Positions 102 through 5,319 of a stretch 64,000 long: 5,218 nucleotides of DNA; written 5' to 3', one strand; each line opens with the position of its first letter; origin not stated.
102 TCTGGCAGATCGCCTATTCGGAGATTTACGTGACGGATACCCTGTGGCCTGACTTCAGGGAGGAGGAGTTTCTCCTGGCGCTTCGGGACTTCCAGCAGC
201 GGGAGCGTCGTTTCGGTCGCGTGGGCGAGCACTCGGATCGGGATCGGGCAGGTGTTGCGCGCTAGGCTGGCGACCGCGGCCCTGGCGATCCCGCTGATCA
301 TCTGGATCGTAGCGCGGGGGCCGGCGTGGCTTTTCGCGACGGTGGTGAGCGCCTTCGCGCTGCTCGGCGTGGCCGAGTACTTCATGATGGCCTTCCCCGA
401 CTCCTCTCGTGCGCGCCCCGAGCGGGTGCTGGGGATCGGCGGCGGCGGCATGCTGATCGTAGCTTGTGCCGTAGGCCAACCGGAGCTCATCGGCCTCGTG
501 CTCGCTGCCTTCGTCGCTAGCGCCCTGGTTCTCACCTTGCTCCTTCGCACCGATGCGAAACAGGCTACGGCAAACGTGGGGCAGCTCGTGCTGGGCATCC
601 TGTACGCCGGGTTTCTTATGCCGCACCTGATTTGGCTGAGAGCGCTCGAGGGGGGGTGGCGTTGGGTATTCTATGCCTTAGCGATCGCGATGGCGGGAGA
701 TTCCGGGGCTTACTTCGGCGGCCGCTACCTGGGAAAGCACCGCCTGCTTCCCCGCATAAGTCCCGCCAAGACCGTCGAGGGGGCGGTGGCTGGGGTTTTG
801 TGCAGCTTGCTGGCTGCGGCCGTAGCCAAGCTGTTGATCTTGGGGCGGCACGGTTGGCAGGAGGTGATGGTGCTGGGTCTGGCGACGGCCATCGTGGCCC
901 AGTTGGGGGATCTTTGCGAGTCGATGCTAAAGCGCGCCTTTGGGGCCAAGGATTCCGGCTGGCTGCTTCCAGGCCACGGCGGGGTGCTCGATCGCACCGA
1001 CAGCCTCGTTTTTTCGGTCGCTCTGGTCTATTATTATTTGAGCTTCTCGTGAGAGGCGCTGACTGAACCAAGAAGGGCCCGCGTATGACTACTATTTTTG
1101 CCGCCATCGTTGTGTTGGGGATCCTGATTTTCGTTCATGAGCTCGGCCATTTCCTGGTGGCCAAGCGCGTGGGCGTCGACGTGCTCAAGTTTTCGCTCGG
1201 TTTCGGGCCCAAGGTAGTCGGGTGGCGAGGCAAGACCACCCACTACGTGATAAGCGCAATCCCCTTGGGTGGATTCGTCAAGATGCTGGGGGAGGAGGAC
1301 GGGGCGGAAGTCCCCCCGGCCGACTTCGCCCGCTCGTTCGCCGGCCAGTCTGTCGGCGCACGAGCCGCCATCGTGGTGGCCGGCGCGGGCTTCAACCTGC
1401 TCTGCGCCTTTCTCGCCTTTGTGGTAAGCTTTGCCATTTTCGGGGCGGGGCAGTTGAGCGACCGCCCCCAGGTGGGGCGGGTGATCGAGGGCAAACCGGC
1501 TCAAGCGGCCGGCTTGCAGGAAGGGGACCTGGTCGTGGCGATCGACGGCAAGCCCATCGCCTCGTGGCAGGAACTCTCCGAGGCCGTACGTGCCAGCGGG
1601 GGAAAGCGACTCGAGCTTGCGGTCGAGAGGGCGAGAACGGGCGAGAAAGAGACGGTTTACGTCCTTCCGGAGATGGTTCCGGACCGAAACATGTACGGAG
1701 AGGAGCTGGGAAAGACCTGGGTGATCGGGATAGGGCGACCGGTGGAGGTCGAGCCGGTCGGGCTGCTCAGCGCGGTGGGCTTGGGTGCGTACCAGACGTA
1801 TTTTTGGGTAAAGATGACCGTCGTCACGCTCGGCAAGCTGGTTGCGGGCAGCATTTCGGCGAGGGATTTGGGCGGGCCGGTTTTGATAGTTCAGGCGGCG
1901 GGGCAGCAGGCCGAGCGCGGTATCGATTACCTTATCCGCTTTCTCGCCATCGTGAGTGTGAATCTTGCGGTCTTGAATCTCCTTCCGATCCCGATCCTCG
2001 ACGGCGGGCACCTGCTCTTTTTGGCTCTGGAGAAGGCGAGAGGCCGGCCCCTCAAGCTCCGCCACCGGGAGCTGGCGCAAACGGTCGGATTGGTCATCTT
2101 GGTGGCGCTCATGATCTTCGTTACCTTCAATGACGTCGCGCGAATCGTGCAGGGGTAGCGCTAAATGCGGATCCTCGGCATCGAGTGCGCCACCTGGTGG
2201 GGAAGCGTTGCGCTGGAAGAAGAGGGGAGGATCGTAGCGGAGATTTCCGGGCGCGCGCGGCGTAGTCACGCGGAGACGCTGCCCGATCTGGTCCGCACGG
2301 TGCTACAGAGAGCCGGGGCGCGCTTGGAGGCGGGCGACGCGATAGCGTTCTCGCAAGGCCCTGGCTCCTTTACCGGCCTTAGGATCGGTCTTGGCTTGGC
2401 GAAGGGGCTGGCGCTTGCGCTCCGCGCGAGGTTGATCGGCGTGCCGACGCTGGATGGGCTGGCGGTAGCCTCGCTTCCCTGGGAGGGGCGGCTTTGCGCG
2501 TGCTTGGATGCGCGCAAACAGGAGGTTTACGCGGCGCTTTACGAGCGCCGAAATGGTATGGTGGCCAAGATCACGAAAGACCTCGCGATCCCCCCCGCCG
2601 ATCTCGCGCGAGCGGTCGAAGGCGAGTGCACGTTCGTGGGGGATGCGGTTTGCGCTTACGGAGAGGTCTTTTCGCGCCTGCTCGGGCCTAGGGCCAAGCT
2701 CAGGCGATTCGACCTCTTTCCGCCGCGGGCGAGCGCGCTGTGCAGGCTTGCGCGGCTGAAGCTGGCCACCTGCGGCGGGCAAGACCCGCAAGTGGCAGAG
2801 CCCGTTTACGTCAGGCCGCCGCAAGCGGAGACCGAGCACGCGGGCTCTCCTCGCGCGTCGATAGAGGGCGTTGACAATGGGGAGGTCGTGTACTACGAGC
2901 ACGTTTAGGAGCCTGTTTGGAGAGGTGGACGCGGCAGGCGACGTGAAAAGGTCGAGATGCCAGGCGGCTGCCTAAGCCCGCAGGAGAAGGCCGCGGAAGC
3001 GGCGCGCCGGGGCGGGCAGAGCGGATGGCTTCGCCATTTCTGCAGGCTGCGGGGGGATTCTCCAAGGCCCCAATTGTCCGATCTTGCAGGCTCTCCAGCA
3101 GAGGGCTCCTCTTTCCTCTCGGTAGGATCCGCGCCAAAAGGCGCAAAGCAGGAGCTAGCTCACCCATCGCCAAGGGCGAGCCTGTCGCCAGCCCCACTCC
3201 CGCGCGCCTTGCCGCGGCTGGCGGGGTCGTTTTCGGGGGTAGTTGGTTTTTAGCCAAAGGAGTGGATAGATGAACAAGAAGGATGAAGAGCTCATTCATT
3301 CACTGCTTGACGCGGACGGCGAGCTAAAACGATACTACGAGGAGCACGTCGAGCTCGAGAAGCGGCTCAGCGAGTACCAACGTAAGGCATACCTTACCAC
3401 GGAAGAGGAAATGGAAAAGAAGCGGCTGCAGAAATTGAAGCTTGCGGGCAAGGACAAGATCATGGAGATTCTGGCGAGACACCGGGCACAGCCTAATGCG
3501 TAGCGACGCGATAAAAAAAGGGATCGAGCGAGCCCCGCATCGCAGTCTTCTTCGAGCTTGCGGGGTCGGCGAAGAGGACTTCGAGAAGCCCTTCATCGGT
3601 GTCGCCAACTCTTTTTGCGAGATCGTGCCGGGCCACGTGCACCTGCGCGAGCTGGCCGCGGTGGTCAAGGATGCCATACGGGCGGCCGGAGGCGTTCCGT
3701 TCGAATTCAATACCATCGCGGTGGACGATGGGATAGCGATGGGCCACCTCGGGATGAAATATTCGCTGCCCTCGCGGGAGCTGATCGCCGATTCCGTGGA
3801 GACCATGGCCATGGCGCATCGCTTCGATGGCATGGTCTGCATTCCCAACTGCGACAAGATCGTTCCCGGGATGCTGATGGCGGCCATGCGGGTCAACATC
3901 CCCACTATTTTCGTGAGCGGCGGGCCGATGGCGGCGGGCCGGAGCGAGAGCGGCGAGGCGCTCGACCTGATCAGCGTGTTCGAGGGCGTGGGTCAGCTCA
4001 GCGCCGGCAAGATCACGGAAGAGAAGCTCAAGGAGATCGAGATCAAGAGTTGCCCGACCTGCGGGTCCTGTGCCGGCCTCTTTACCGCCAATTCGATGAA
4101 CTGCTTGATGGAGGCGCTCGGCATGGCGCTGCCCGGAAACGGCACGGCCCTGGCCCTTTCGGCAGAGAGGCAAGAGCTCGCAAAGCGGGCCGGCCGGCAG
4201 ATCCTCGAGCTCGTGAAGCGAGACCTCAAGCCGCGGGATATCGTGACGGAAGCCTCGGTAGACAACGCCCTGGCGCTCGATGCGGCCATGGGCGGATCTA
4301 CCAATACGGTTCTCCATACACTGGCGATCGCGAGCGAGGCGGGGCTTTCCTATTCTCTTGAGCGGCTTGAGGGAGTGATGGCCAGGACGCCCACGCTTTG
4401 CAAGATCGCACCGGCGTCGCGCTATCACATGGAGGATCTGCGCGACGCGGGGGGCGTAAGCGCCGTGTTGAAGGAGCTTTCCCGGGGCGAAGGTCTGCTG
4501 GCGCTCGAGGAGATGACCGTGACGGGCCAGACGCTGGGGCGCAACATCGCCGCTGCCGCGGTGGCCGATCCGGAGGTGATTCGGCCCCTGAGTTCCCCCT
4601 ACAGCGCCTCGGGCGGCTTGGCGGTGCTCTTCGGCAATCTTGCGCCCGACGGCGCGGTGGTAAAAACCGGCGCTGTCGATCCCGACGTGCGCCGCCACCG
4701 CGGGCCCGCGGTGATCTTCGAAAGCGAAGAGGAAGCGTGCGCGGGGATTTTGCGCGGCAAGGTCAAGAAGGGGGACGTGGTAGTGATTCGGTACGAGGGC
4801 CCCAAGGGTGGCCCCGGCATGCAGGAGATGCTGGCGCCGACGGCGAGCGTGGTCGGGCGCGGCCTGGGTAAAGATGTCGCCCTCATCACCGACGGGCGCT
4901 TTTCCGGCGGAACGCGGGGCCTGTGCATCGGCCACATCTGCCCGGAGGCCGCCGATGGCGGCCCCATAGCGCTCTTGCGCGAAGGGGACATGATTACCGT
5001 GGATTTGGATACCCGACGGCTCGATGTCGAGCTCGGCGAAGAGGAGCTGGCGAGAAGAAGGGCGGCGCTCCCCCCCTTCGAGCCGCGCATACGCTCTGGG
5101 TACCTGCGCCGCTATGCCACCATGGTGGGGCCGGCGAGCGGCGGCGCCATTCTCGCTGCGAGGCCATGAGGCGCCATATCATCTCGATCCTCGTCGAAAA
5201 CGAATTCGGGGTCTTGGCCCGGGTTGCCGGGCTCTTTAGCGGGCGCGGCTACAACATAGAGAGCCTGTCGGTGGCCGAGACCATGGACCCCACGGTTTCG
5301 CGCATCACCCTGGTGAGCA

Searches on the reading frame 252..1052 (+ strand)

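Call 78: search_protein_families(library=pfam, proteins=[window:252-1052:+], max_evalue=0.001)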
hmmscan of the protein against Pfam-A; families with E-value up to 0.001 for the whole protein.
window:252-1052:+ (266 aa): 2 families
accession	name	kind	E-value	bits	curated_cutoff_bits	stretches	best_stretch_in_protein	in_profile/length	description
PF01148.25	CTP_transf_1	-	6.5e-58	197.1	24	1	4-265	2-263/264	Cytidylyltransferase family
PF01864.22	CarS-like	-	0.00031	21.3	22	1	144-260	22-137/175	CDP-archaeol synthase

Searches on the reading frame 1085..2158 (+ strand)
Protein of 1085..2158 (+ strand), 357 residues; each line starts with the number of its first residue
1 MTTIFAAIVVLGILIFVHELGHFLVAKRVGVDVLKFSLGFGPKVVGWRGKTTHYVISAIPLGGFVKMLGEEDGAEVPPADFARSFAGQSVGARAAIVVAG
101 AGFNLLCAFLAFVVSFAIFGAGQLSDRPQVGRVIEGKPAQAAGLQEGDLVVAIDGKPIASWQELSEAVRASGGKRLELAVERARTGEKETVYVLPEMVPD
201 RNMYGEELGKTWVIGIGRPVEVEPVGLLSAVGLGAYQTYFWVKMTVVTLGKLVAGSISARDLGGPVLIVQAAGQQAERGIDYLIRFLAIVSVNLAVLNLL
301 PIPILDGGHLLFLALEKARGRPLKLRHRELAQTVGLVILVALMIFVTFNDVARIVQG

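Call 78: search_protein_families(library=pfam, proteins=[window:1085-2158:+], max_evalue=0.001)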
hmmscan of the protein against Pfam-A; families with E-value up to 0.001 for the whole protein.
window:1085-2158:+ (357 aa): 6 families
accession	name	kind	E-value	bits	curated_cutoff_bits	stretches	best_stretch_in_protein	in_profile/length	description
PF02163.28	Peptidase_M50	-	4.1e-64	216.4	27.2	1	7-342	2-221/221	Peptidase family M50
PF17820.7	PDZ_6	-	2.3e-12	46.9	27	1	130-182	2-54/54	PDZ domain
PF00595.29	PDZ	-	3.3e-08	34.2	23.2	1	127-173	26-71/81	PDZ domain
PF13180.12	PDZ_2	-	3.7e-08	34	27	1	125-191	11-76/80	PDZ domain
PF21558.3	Pept_S41_N_bact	-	0.00028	21.2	27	1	139-166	15-42/87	Bacteroidetes, Peptidase, S41 family, N-terminal domain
PF14685.13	PDZ_Tricorn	-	0.00053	20.4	25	0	140-191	34-86/88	Tricorn protease PDZ domain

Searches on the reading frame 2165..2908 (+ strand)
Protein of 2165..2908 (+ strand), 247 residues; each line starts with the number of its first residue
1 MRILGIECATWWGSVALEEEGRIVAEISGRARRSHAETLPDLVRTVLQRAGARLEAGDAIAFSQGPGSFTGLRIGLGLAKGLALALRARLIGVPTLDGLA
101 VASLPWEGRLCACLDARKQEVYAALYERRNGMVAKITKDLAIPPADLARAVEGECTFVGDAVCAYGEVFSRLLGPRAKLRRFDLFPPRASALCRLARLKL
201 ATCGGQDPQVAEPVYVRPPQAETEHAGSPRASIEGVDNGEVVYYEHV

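Call 78: search_protein_families(library=pfam, proteins=[window:2165-2908:+], max_evalue=0.001)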
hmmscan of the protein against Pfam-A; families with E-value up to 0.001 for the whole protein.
window:2165-2908:+ (247 aa): 1 family
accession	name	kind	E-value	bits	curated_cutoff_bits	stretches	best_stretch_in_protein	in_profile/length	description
PF00814.31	TsaD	-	2.1e-27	96.9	24.8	1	31-148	25-148/264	tRNA N6-adenosine threonylcarbamoyltransferase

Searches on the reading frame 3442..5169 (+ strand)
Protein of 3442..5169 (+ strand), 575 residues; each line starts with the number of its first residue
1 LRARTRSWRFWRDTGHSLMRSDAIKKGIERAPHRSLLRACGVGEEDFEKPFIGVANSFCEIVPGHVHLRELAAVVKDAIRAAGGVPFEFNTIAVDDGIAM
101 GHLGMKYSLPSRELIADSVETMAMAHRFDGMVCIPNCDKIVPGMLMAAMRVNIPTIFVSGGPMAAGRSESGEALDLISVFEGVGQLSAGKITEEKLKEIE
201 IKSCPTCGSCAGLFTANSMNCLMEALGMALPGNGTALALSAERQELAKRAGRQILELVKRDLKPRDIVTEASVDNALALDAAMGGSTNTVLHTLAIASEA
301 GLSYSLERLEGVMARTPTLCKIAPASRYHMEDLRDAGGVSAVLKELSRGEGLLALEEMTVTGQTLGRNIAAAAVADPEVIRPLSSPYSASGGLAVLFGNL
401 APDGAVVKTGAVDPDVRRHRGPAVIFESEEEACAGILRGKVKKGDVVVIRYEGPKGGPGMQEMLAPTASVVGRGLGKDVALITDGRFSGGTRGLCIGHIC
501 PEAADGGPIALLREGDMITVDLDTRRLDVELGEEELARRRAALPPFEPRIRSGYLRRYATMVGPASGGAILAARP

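Call 28: search_protein_families(library=pfam, proteins=[window:3442-5169:+], max_evalue=0.0001)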
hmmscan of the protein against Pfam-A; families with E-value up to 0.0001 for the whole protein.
window:3442-5169:+ (575 aa): 2 families
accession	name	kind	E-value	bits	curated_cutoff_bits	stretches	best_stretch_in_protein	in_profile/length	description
PF00920.27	ILVD_EDD_N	-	3.1e-137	457.4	27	1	49-367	1-315/316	Dihydroxy-acid/6-phosphogluconate dehydratase N-terminal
PF24877.1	ILV_EDD_C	-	9.3e-79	263.7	27.7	1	378-569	1-191/191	Dihydroxy-acid/6-phosphogluconate dehydratase C-terminal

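Call 29: find_homologous_proteins(query=window:3442-5169:+, max_evalue=1e-100)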
Query window:3442-5169:+ (575 aa): 8000 proteins with E <= 1e-100 among 8000 candidates; the best 120 are listed.
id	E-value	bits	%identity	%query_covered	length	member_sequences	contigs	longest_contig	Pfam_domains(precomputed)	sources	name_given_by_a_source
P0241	0.0e+0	1211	100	97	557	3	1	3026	PF24877.2,PF00920.28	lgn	-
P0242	4.4e-288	975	78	96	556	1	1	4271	PF24877.2,PF00920.28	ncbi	-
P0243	2.0e-260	883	70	96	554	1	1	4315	PF24877.2,PF00920.28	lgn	-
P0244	2.1e-260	883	70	96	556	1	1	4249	PF24877.2,PF00920.28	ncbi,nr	ncbi:MAG: dihydroxy-acid dehydratase [Alicyclobacillaceae bacterium]|nr:dihydroxy-acid dehydratase [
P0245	2.2e-260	883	71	96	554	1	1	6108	PF24877.2,PF00920.28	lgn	-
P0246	3.1e-260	883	70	97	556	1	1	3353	PF24877.2,PF00920.28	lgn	-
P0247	4.8e-260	882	70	96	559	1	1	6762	PF24877.2,PF00920.28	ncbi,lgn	ncbi:MAG: dihydroxy-acid dehydratase [bacterium]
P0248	7.2e-260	881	71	96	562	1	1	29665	PF24877.2,PF00920.28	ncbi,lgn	ncbi:MAG: dihydroxy-acid dehydratase [bacterium]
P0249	1.6e-259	880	70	96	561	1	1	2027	PF24877.2,PF00920.28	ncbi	-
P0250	1.6e-259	880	69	96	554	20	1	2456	PF24877.2,PF00920.28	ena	-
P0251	2.3e-259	880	70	97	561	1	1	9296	PF24877.2,PF00920.28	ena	-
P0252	4.5e-258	876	69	96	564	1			PF24877.2,PF00920.28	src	-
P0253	1.3e-257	874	70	97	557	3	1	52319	PF24877.2,PF00920.28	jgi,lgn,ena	-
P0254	1.4e-257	874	70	97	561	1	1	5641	PF24877.2,PF00920.28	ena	-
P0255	2.1e-257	873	69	96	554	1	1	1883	PF24877.2,PF00920.28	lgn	-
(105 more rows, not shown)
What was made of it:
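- Tried and rejected: IlvD gave 78% identity to an unnamed NCBI protein, then about 70% to proteins from several phyla (call 29).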

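Call 30: list_cluster_members(proteins=[P0242, P0157, P0241])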
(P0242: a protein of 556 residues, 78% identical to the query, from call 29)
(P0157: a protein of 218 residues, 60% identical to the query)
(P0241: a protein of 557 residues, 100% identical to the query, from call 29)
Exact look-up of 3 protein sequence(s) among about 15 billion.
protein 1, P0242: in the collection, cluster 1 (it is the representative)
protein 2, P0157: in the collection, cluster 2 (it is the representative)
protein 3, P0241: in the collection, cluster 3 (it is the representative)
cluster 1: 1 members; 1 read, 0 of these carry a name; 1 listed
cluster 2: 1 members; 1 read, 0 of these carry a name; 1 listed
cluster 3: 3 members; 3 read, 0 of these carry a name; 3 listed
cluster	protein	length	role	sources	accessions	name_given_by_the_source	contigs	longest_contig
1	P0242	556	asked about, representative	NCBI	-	-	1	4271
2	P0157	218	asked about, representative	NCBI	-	-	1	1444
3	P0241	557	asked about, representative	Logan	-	-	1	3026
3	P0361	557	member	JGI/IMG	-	-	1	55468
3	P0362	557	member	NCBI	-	-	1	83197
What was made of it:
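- Tried and rejected: Cluster look-up only showed that the IlvD sequence occurs on an 83,197-nt NCBI contig and a 55-kb JGI contig, both unnamed (call 30).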
